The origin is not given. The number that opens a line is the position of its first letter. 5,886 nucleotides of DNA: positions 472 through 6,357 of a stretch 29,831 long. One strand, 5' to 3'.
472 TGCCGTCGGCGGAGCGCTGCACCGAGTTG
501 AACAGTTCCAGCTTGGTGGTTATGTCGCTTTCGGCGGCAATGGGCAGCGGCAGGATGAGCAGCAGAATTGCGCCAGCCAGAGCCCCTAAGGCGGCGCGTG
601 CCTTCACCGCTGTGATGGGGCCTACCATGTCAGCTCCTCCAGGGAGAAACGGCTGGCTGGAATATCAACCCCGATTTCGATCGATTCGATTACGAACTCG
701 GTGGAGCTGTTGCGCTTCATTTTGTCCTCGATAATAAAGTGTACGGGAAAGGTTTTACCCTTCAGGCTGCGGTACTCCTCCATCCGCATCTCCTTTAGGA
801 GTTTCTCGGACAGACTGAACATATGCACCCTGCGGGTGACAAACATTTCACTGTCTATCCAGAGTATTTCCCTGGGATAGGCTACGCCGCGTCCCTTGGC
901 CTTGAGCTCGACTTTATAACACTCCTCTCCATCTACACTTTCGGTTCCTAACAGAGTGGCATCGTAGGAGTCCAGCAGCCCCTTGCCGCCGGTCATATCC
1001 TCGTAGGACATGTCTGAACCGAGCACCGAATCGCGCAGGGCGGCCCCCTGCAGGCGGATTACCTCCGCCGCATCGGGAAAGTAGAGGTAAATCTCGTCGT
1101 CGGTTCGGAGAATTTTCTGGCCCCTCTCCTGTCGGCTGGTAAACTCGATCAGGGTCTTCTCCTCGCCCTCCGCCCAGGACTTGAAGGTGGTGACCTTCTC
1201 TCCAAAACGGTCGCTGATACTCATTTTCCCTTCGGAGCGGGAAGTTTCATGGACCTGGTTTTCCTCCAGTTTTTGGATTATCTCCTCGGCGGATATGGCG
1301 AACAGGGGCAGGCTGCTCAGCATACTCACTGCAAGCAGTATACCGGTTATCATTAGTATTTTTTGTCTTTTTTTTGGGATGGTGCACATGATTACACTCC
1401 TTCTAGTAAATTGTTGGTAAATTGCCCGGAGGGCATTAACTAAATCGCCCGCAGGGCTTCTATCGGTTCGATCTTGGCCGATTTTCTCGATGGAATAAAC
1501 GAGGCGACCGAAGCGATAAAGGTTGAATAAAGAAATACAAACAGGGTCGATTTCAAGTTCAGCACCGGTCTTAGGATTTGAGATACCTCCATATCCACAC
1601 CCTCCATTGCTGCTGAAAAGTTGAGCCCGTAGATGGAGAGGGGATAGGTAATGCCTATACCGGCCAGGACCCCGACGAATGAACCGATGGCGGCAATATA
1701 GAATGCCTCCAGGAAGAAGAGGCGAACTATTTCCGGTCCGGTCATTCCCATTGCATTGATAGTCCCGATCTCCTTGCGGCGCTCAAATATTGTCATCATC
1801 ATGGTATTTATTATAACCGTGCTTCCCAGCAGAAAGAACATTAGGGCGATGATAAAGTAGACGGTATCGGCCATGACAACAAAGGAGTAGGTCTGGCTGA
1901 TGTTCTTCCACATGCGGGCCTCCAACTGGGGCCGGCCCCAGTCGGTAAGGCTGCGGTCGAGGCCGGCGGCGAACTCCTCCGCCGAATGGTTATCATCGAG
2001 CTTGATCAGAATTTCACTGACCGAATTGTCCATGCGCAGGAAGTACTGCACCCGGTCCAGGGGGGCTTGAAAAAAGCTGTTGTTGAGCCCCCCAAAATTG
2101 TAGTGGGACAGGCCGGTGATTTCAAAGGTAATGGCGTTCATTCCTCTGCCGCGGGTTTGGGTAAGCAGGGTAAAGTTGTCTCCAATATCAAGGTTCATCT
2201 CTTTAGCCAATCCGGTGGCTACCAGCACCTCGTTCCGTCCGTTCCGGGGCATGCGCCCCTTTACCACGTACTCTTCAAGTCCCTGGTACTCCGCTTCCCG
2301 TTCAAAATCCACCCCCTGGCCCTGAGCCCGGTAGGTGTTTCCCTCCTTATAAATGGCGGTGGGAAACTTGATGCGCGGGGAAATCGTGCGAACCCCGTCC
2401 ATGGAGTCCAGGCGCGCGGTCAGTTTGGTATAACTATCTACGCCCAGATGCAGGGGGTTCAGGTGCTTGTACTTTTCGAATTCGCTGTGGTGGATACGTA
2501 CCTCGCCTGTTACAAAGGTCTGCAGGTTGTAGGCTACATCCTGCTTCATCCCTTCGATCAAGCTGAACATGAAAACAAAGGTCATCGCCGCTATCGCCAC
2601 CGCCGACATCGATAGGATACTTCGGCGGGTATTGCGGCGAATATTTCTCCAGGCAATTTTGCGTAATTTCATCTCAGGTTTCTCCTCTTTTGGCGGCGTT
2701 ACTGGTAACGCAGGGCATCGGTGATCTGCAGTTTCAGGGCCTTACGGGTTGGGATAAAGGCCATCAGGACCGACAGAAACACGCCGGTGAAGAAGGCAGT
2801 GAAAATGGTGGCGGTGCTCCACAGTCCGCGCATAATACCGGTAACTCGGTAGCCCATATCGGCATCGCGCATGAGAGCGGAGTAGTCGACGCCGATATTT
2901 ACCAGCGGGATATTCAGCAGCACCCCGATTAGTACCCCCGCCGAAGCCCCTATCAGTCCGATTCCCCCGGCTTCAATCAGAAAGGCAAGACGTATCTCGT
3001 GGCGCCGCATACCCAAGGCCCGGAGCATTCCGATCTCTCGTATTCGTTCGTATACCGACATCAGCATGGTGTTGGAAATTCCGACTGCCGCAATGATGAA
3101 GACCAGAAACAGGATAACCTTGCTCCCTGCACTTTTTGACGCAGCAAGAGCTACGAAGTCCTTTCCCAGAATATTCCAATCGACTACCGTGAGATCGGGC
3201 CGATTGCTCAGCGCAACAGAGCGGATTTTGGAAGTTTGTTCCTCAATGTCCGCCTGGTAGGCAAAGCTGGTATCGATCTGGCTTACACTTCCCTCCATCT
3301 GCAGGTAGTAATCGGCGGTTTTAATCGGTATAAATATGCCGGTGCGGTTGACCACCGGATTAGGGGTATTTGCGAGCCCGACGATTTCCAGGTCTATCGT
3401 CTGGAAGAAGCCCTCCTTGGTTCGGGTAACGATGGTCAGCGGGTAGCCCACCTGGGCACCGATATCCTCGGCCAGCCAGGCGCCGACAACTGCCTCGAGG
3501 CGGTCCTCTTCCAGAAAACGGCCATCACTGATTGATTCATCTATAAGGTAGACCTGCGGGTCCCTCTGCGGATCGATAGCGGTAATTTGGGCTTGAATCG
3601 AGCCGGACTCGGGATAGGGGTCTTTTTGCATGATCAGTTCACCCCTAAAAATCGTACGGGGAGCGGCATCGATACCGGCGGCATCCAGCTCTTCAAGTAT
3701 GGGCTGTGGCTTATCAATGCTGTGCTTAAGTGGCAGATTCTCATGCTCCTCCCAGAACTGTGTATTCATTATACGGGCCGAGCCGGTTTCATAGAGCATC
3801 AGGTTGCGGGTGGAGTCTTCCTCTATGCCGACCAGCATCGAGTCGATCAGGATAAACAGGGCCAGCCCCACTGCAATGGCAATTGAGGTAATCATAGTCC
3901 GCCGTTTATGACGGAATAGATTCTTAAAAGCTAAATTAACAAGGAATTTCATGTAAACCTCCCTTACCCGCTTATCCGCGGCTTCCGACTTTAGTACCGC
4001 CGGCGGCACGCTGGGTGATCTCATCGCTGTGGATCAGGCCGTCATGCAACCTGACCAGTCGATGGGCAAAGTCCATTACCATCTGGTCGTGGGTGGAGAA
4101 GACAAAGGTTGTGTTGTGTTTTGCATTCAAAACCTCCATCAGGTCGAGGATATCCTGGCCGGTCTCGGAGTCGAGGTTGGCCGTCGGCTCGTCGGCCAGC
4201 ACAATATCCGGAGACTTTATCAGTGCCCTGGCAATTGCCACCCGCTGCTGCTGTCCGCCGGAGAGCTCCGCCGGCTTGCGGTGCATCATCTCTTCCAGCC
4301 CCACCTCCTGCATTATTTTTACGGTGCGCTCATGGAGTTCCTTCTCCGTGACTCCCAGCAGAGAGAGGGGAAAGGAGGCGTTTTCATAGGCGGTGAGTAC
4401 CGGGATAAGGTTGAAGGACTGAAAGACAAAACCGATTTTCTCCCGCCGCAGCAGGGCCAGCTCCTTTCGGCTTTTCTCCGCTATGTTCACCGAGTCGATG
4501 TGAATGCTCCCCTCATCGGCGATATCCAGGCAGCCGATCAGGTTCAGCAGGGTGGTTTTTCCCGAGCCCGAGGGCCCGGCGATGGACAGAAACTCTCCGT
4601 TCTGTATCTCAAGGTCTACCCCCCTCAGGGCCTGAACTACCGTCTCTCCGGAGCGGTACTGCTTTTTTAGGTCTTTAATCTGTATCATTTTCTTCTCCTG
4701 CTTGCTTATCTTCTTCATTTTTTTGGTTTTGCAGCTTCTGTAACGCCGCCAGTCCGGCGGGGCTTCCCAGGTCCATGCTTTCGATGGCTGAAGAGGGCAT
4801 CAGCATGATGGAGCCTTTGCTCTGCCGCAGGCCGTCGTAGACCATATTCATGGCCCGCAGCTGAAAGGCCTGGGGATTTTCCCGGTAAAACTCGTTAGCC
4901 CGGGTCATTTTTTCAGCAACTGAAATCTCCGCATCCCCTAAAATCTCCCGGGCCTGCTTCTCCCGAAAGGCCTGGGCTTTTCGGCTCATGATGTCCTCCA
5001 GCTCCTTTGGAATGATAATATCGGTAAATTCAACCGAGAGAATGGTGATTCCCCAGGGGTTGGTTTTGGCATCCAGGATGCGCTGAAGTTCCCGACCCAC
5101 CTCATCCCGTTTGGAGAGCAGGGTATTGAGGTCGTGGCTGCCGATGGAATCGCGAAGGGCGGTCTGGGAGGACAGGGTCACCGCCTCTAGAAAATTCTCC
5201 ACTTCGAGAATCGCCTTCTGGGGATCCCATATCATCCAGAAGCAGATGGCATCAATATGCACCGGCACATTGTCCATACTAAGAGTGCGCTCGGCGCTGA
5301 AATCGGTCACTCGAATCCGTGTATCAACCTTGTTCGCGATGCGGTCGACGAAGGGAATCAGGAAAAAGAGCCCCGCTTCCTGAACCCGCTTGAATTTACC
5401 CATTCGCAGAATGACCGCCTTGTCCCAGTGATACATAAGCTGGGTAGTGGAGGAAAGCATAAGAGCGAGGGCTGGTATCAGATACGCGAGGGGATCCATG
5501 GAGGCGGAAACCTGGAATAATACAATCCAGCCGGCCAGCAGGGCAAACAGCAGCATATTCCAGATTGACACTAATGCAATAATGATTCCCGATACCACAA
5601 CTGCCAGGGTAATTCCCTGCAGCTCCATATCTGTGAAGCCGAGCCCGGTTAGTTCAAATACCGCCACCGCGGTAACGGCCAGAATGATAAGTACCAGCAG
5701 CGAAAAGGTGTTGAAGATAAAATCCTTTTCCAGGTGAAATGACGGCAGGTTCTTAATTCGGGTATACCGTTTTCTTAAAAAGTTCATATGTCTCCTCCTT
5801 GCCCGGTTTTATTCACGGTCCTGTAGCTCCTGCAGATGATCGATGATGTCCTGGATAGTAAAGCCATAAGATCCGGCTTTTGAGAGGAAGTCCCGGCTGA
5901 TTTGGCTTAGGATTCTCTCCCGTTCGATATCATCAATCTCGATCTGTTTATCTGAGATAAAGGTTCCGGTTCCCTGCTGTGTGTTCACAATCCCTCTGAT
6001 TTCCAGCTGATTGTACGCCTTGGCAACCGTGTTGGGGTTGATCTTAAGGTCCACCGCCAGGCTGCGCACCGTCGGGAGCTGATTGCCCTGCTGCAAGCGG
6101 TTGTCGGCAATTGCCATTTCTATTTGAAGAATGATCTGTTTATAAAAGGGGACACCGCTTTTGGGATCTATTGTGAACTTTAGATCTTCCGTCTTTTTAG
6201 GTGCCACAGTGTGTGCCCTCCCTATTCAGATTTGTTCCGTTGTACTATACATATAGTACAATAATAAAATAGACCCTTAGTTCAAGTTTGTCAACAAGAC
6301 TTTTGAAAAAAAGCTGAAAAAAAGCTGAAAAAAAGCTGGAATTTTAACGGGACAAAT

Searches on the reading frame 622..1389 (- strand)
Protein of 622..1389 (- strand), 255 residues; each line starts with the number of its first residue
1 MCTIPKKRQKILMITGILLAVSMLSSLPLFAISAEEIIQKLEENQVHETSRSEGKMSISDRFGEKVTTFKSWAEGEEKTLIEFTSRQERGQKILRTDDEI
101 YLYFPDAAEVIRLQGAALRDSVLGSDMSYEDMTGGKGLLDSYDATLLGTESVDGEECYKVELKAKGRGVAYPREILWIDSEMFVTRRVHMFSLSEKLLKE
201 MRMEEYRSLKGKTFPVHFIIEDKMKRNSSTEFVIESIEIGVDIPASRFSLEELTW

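Call 9: search_protein_families(library=pfam, proteins=[window:622-1389:-], max_evalue=0.001)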
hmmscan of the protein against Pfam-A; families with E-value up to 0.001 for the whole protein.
window:622-1389:- (255 aa): 2 families
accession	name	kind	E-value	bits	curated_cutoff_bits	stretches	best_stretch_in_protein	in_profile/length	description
PF17131.11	LolA_like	-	2.2e-49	168.1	30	1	75-254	1-183/184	Outer membrane lipoprotein-sorting protein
PF03888.20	MucB_RseB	-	0.00027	21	22.3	1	90-205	55-162/178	MucB/RseB N-terminal domain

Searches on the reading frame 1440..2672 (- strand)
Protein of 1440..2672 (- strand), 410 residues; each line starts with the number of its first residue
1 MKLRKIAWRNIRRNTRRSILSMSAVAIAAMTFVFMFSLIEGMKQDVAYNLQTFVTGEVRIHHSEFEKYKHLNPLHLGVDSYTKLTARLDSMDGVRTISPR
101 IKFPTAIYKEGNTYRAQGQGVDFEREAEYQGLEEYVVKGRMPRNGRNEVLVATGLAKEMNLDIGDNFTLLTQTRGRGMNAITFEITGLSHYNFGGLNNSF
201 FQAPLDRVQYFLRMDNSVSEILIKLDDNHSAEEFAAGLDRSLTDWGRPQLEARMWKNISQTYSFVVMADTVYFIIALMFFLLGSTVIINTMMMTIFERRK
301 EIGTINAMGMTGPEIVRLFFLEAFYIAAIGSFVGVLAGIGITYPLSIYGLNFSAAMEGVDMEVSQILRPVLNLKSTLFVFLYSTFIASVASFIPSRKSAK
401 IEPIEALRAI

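Call 9: search_protein_families(library=pfam, proteins=[window:1440-2672:-], max_evalue=0.001)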
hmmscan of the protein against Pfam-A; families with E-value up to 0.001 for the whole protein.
window:1440-2672:- (410 aa): 2 families
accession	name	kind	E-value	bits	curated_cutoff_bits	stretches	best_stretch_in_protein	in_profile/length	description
PF02687.27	FtsX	-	3.2e-16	59.9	25.5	1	273-403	1-120/120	FtsX-like permease C-terminal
PF12704.14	MacB_PCD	-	1.4e-15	58.6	27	1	18-239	1-205/207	MacB-like periplasmic core domain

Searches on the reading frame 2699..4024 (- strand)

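Call 9: search_protein_families(library=pfam, proteins=[window:2699-4024:-], max_evalue=0.001)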
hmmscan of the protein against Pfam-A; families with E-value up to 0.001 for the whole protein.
window:2699-4024:- (441 aa): 2 families
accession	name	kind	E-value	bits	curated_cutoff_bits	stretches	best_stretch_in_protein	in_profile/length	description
PF02687.27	FtsX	-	2.8e-19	69.7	25.5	1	303-433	2-119/120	FtsX-like permease C-terminal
PF12704.14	MacB_PCD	-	7.6e-08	33.3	27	1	43-268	1-205/207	MacB-like periplasmic core domain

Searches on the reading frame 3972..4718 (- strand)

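Call 9: search_protein_families(library=pfam, proteins=[window:3972-4718:-], max_evalue=0.001)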
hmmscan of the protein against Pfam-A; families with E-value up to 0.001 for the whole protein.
window:3972-4718:- (248 aa): 3 families
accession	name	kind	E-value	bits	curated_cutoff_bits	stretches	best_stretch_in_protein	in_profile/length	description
PF00005.33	ABC_tran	-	1.4e-34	120.1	25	1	31-180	1-137/137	ABC transporter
PF13304.12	AAA_21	-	1.2e-06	29.2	27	0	149-215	235-303/304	AAA domain, putative AbiEii toxin, Type IV TA system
PF02463.25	SMC_N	-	1.7e-05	24.8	40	1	42-224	25-211/220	RecF/RecN/SMC N terminal domain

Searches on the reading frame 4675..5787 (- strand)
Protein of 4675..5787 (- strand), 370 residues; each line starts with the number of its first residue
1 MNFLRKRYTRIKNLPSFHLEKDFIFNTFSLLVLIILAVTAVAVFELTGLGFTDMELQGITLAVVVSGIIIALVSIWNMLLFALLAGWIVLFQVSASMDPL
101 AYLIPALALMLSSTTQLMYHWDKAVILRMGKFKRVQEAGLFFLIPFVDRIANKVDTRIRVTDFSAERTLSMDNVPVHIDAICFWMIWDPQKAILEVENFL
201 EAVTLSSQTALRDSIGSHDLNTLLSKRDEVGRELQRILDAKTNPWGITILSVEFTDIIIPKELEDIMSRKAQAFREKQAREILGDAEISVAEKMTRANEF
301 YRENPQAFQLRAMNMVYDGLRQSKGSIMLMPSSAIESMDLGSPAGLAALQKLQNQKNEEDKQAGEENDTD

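Call 9: search_protein_families(library=pfam, proteins=[window:4675-5787:-], max_evalue=0.001)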
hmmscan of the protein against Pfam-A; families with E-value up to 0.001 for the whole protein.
window:4675-5787:- (370 aa): 1 family
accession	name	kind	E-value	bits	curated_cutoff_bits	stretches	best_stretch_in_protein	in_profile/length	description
PF01145.31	Band_7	-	6e-33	114.8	23.6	1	123-293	8-174/176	SPFH domain / Band 7 family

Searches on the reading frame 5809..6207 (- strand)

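Call 9: search_protein_families(library=pfam, proteins=[window:5809-6207:-], max_evalue=0.001)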
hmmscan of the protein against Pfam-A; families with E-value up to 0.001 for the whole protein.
window:5809-6207:- (132 aa): 3 families
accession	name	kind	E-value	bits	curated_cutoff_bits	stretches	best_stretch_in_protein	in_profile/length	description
PF00392.27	GntR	-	2.9e-16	59.3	27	1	22-84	2-64/64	Bacterial regulatory proteins, gntR family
PF13730.12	HTH_36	-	0.00019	21.6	25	1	39-73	20-54/55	Helix-turn-helix domain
PF02082.26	Rrf2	-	0.00047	20.8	30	1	38-81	17-60/132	Iron-dependent Transcriptional regulator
